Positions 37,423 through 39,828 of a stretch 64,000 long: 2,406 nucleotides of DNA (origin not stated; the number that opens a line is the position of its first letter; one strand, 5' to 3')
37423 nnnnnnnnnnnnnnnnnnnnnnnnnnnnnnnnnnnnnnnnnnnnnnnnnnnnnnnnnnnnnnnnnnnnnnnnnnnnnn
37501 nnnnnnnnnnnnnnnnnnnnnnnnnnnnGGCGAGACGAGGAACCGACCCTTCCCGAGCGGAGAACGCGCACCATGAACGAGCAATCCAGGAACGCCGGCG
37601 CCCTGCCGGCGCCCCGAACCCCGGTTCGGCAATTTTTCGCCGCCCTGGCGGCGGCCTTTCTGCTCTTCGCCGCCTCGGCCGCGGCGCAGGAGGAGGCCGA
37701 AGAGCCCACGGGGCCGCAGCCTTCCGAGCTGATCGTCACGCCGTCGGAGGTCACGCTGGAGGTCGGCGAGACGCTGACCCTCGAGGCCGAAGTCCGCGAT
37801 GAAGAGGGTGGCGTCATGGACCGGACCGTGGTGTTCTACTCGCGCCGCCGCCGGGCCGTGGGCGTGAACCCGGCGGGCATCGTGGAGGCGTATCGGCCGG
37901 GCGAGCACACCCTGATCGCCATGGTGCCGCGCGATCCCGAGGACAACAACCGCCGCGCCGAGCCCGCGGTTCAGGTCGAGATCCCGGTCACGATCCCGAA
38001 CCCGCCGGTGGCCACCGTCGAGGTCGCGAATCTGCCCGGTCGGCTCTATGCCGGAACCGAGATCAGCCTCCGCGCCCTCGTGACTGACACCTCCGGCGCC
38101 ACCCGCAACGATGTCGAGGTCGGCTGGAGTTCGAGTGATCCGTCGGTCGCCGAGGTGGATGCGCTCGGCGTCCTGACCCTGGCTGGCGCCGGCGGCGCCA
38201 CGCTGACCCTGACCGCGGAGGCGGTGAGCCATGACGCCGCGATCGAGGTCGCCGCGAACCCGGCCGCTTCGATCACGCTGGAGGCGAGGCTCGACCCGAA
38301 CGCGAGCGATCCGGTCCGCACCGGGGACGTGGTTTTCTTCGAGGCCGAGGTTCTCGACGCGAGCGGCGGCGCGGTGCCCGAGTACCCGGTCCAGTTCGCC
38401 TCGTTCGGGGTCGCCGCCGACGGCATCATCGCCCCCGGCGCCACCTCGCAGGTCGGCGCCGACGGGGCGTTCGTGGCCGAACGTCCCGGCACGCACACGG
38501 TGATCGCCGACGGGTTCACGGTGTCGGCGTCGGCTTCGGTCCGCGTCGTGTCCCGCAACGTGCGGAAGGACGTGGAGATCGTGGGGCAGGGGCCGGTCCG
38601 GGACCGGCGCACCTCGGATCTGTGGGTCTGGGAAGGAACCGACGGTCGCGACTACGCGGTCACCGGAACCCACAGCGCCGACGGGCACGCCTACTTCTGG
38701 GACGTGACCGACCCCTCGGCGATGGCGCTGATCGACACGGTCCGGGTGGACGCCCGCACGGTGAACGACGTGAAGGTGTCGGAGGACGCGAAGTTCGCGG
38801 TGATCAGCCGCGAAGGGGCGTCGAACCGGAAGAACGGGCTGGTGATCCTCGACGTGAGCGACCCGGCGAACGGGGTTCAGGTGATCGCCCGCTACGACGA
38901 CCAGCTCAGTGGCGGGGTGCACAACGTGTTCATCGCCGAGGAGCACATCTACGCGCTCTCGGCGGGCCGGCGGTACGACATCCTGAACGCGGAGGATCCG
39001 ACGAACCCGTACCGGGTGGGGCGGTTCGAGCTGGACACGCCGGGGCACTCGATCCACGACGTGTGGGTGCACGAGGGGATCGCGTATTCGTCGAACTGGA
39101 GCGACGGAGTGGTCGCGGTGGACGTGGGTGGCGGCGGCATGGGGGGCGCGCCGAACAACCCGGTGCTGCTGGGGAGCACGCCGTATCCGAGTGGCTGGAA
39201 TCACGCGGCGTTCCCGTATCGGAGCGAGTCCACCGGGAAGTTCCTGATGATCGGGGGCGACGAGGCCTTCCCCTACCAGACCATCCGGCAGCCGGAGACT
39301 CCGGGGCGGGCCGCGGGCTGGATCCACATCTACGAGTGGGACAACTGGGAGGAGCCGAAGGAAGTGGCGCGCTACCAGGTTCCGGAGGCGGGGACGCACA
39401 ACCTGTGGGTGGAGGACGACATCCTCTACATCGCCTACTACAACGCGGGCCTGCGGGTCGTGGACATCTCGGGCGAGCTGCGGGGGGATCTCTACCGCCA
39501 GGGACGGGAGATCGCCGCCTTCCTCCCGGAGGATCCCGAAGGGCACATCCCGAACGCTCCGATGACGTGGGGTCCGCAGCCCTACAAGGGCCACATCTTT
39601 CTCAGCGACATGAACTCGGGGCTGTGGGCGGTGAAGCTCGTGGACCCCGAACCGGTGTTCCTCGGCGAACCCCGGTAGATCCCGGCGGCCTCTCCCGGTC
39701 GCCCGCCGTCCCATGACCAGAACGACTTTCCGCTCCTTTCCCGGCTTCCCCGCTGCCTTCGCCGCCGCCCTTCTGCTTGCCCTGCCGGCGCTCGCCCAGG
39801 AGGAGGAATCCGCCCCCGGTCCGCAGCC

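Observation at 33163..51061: Expanded family of four secreted Big_2 + LVIVD β-propeller proteins in a locus with hydroxyproline-pathway enzymes, a TonB receptor and a dedicated sigma factor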

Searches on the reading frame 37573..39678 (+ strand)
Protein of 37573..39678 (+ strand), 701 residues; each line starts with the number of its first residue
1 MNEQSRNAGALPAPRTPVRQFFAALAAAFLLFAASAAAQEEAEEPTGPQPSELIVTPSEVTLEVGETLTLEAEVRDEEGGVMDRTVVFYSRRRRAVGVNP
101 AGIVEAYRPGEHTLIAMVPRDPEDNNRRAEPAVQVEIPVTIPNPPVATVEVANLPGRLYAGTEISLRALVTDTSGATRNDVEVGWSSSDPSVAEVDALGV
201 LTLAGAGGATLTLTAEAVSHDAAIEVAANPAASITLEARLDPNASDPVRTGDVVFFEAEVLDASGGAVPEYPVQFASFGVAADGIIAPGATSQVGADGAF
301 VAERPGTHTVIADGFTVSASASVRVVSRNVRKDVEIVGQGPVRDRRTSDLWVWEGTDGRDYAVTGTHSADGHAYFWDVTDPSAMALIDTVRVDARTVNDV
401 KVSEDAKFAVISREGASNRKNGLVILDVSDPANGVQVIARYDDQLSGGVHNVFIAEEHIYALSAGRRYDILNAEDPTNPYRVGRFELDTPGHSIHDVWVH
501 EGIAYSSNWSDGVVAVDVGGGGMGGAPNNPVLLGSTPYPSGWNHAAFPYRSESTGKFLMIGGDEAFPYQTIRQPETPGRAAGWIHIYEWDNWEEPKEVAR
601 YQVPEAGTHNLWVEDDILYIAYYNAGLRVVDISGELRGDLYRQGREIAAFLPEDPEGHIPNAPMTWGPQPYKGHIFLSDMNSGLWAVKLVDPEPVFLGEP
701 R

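Call 8: search_protein_families(library=pfam, proteins=[window:37573-39678:+], max_evalue=0.01)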
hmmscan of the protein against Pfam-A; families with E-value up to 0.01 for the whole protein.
window:37573-39678:+ (701 aa): 4 families
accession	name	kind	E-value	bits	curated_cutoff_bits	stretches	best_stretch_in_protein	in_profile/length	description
PF02368.24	Big_2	-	1.3e-10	41.5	22.8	2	176-226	29-79/79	Bacterial Ig-like domain (group 2)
PF08309.17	LVIVD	-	1e-08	34.8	20.2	1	609-633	5-29/42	LVIVD repeat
PF02369.22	Big_1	-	0.00098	19.6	34.9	0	163-218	18-71/93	Bacterial Ig-like domain (group 1)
PF16640.11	Big_3_5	-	0.0053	17.7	35.5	0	56-98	2-45/88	Bacterial Ig-like domain (group 3)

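Call 10: search_protein_families(library=ncbifam, proteins=[window:37573-39678:+], max_evalue=0.001)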
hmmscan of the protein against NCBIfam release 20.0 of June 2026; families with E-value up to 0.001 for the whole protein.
window:37573-39678:+ (701 aa): 1 family
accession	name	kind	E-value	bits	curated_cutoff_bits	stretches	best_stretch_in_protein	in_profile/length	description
TIGR04312.1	choice_anch_B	subfamily_domain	3.5e-21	75.9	100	2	585-688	262-363/364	choice-of-anchor B family protein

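Call 15: search_solved_structures(query=window:37573-39678:+, max_evalue=1, show_alignments=2)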
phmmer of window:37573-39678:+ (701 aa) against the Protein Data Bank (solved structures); distinct sequences matched with E-value up to 1: 6.
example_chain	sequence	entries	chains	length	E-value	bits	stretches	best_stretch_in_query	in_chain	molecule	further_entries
6n1a_A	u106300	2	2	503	0.016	16.7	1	171-231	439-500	Carbohydrate-binding protein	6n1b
7quz_AAA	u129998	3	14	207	0.1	14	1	142-235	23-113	Beta-1,3-glucanase bglH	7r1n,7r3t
9hcj_10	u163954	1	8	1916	0.25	12.8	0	49-75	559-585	Nucleoporin 210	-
7kcj_A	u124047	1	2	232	0.32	12.4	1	222-284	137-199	Eukaryotic translation initiation factor 4E type 5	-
4hu8_A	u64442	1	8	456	0.68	11.3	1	181-229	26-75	GH10 Xylanase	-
6gq8_A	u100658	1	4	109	0.81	11.1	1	570-632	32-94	NEQ011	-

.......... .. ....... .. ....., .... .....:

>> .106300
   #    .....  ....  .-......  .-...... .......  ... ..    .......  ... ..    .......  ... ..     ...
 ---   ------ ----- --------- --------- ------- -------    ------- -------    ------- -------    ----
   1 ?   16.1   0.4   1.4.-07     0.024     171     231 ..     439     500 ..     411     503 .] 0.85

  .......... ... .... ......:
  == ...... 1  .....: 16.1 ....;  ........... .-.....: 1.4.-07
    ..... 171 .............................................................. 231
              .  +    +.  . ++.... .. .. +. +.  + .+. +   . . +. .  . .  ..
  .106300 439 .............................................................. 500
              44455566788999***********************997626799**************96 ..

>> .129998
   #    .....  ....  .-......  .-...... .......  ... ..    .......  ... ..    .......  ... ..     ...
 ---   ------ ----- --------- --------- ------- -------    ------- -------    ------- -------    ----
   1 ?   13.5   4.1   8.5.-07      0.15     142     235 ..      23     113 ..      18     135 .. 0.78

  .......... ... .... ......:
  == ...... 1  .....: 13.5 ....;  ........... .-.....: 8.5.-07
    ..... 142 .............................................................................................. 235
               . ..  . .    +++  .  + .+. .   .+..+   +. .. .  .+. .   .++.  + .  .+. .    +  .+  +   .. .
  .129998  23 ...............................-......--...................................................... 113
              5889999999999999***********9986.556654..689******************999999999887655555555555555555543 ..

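Call 26: find_homologous_proteins(query=window:37573-39678:+, max_evalue=0.00001)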
Query window:37573-39678:+ (701 aa): 4066 proteins with E <= 0.00001 among 8000 candidates; the best 120 are listed.
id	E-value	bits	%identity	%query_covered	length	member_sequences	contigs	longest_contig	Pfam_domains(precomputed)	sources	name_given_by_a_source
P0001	0.0e+0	1581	100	100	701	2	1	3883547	PF02368.25,PF08309.18,PF26918.1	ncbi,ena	-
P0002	0.0e+0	1566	99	100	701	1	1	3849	PF02368.25,PF08309.18,PF26918.1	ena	-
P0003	0.0e+0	1559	98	100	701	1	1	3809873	PF02368.25,PF08309.18,PF26918.1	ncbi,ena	-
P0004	0.0e+0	1557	99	100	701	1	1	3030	PF02368.25,PF08309.18,PF26918.1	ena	-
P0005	0.0e+0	1541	97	100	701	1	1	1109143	PF02368.25,PF08309.18,PF26918.1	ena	-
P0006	0.0e+0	1365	90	95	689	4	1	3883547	PF02369.23,PF02368.25,PF08309.18,PF26918.1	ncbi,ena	-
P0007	0.0e+0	1341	88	95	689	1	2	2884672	PF02368.25,PF08309.18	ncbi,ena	-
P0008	0.0e+0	1339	88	93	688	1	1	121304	PF02369.23,PF02368.25,PF08309.18,PF26918.1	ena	-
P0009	0.0e+0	1271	84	95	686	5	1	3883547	PF02368.25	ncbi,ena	-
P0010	0.0e+0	1269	84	93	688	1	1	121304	PF02368.25,PF08309.18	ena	-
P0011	0.0e+0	1268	83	96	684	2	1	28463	PF08309.18,PF26918.1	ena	-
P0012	0.0e+0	1256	81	97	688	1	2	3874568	PF02368.25,PF08309.18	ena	-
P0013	0.0e+0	1253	82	95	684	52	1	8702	PF02368.25,PF08309.18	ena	-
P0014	0.0e+0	1249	82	94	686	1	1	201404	PF02368.25,PF08309.18,PF26918.1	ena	-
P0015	0.0e+0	1247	81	98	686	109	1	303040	PF02368.25,PF08309.18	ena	-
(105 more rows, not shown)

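Call 28: find_related_loci(query=A2, collection=genome_contigs, flank=10000)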
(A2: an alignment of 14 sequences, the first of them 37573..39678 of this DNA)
Query A2 (701 aa) in genome_contigs; peptide patterns used: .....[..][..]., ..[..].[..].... (x = any residue, [..] = any of these).
599 stretches matched a pattern (row limit reached: there are more); 567 encode a relative of the query (tblastn E <= 1e-3); the best 80 are kept; 70 distinct loci.
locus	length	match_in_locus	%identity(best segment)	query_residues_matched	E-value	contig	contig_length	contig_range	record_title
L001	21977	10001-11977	88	39-701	0e+0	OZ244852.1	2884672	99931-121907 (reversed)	MAG: Candidatus Marinacidobacterium sp. isolate 34e67afb-3082-42f3-874a-0e4defdb0d22 genome assembly, chromosome: 1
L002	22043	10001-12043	81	16-700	0e+0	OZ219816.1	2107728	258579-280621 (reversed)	MAG: Vicinamibacteria bacterium isolate 9f2a63bf-6400-4679-989b-6d6b125ab8ea genome assembly, chromosome: 2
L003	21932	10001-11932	84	53-700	0e+0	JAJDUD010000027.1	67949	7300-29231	MAG: Acidobacteria bacterium isolate jk18x1bzbins.64 k141_1305623, whole genome shotgun sequence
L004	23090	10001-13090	80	22-700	0e+0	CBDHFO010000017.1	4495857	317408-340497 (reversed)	MAG: Candidatus Marinacidobacterium sp. isolate 178a2059-1fcc-4348-b026-258adf563acb genome assembly, contig: contig_6,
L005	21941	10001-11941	84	50-700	0e+0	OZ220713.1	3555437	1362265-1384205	MAG: Vicinamibacteria bacterium isolate f5636fb4-303b-4095-abf0-868cc3675b90 genome assembly, chromosome: 1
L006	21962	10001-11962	83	40-697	0e+0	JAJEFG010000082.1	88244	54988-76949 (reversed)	MAG: Acidobacteria bacterium isolate p16x43bins.1 k141_304643, whole genome shotgun sequence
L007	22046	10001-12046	82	15-700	0e+0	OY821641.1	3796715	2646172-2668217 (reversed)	MAG: Vicinamibacteria bacterium isolate 8cd05730-cbc4-4aa5-8344-af9f7d824ee9 genome assembly, chromosome: 1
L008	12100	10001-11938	84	51-700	0e+0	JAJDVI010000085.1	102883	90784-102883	MAG: Acidobacteria bacterium isolate jk18x22bins.33 k141_778034, whole genome shotgun sequence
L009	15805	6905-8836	85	53-700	0e+0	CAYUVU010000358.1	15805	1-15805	MAG TPA_asm: uncultured Acidobacteriota bacterium isolate SRP338948_co1_9 genome assembly, contig: k141_366350, whole ge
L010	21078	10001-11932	85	53-700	0e+0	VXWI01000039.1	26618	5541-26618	MAG: Acidobacteria bacterium isolate SB0668_bin_14 NODE_837_length_26618_cov_15.343674, whole genome shotgun sequence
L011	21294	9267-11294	80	21-700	0e+0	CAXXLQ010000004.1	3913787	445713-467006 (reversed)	MAG: Vicinamibacteria bacterium isolate d0699c76-2533-4a58-a70c-6c423186d07a genome assembly, contig: contig_4, whole ge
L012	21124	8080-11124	82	17-700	0e+0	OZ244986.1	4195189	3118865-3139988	MAG: Candidatus Marinacidobacterium sp. isolate 3944564f-3231-43fa-8f4a-73563c7b229a genome assembly, chromosome: 1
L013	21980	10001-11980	82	38-701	0e+0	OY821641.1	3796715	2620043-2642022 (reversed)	MAG: Vicinamibacteria bacterium isolate 8cd05730-cbc4-4aa5-8344-af9f7d824ee9 genome assembly, chromosome: 1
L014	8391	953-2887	82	53-701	0e+0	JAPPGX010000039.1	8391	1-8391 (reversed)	MAG: Acidobacteriota bacterium isolate RHO1_bin_67 NODE_10395_length_8391_cov_25.586372, whole genome shotgun sequence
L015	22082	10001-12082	78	1-701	0e+0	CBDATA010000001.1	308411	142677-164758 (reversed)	MAG: Vicinamibacteria bacterium isolate e57db084-d0b4-413a-9b9d-0a793531acb6 genome assembly, contig: contig_1, whole ge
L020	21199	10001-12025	81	22-700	0e+0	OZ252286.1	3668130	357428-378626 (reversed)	MAG: Candidatus Marinacidobacterium sp. isolate 2fc02975-8019-4601-bdd3-05d84ce2460d genome assembly, chromosome: 1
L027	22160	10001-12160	60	1-700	0e+0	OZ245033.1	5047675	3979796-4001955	MAG: Candidatus Multivorans sp. isolate ccabee53-d9e3-4e52-b566-adb1483e4997 genome assembly, chromosome: 1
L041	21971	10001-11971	63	44-700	0e+0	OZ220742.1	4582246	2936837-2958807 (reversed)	MAG: Thermoanaerobaculia bacterium isolate 0db66e92-d31a-4200-8262-fff8455c21c0 genome assembly, chromosome: 1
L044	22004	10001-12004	62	33-700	0e+0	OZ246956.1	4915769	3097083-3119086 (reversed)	MAG: Thermoanaerobaculia bacterium isolate 44e70480-f7af-46fd-94ad-8fb40e9277de genome assembly, chromosome: 1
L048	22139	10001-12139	60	5-700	0e+0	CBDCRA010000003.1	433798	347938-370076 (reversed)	MAG: Candidatus Multivorans sp. isolate d7452e89-af48-44c7-9597-5a6bccd24eaa genome assembly, contig: contig_3, whole ge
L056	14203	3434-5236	65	99-700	0e+0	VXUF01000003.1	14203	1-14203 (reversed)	MAG: Holophagales bacterium isolate SB0666_bin_22 NODE_1755_length_14203_cov_6.672392, whole genome shotgun sequence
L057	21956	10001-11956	80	46-701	0e+0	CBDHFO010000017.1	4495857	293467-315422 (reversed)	MAG: Candidatus Marinacidobacterium sp. isolate 178a2059-1fcc-4348-b026-258adf563acb genome assembly, contig: contig_6,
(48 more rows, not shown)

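Call 34: search_solved_structures(query=A2, max_evalue=10, show_alignments=3)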
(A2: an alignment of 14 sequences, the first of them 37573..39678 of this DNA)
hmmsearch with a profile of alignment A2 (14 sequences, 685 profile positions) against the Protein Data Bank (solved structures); distinct sequences matched with E-value up to 10: 12.
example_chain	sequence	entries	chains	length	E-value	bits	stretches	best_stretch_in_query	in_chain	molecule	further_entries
7quz_AAA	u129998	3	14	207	6.4e-05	24.6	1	131-236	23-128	Beta-1,3-glucanase bglH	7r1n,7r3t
6n1a_A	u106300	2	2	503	0.00011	23.8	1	165-220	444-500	Carbohydrate-binding protein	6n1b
9ifo_A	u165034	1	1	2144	0.00012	23.6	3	33-218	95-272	Teneurin-Like Protein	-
9pt5_A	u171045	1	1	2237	0.00014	23.5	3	37-218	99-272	Teneurin-like protein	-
7x30_P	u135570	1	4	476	0.00085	20.9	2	170-229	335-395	Hoc-like protein ORF90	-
4uid_A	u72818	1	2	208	0.0015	20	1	170-311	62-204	SURFACE LAYER PROTEIN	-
9hcj_10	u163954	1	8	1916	0.058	14.8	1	36-63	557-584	Nucleoporin 210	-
6byh_C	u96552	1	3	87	0.19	13.1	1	43-84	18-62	Polyubiquitin-B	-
7bfk_A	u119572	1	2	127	0.26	12.6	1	495-555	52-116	Angiogenin-1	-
6bva_B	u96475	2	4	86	0.34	12.2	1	46-84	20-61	Polyubiquitin-B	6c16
7bfl_A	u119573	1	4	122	0.35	12.2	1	495-554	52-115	Angiogenin-1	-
5ltd_A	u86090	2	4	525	0.83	11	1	215-274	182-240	Autophagy-related protein 18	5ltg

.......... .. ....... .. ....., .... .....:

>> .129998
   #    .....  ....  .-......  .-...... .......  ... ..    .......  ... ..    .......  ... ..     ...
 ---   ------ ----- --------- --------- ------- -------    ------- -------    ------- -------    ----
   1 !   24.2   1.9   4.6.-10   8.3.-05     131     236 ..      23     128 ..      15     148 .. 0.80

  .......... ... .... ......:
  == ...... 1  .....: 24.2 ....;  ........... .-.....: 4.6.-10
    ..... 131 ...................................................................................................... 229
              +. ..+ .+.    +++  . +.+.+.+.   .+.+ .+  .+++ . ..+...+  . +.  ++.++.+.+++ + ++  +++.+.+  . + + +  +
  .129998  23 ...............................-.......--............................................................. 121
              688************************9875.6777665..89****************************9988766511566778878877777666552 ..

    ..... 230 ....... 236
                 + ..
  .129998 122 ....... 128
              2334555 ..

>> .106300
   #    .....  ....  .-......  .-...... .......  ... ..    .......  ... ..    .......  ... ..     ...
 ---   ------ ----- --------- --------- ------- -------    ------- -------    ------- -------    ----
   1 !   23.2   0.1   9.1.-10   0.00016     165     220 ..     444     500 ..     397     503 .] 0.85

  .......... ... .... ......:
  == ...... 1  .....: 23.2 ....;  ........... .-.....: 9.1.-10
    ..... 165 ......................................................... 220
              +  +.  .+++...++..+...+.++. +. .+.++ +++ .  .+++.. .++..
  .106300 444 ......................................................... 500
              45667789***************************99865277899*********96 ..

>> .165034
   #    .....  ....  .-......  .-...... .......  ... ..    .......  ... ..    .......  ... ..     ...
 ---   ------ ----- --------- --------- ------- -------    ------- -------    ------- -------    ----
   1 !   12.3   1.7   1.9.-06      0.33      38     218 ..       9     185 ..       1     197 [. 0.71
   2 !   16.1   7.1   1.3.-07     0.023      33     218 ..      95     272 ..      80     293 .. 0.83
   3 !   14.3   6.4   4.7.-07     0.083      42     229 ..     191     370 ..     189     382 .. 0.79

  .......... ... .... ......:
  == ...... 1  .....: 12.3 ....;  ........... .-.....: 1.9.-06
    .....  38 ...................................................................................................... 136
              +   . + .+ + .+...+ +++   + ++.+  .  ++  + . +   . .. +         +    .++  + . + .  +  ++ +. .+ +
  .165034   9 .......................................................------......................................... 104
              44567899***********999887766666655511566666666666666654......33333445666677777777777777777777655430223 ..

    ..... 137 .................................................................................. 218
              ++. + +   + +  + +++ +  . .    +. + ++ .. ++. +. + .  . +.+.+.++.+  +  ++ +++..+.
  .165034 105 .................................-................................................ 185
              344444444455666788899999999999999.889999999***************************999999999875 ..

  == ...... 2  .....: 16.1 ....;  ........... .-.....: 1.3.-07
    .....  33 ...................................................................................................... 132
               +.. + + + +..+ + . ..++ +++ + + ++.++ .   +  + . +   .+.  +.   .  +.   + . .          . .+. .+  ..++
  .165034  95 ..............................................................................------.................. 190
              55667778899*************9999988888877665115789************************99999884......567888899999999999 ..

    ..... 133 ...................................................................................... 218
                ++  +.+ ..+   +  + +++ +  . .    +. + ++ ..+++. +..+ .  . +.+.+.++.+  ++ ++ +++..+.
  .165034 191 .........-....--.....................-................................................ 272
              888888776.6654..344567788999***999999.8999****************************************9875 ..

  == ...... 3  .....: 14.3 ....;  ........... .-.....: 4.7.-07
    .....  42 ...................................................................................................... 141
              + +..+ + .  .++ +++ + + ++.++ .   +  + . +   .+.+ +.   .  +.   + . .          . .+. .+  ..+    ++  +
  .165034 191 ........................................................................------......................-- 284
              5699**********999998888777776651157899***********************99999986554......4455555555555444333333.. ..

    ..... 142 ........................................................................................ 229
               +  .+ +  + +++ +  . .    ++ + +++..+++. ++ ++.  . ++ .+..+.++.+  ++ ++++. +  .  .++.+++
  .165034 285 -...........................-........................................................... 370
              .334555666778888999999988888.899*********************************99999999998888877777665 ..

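Call 95: find_encoding_contigs(protein=P0001, flank=1000, max_places=3)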
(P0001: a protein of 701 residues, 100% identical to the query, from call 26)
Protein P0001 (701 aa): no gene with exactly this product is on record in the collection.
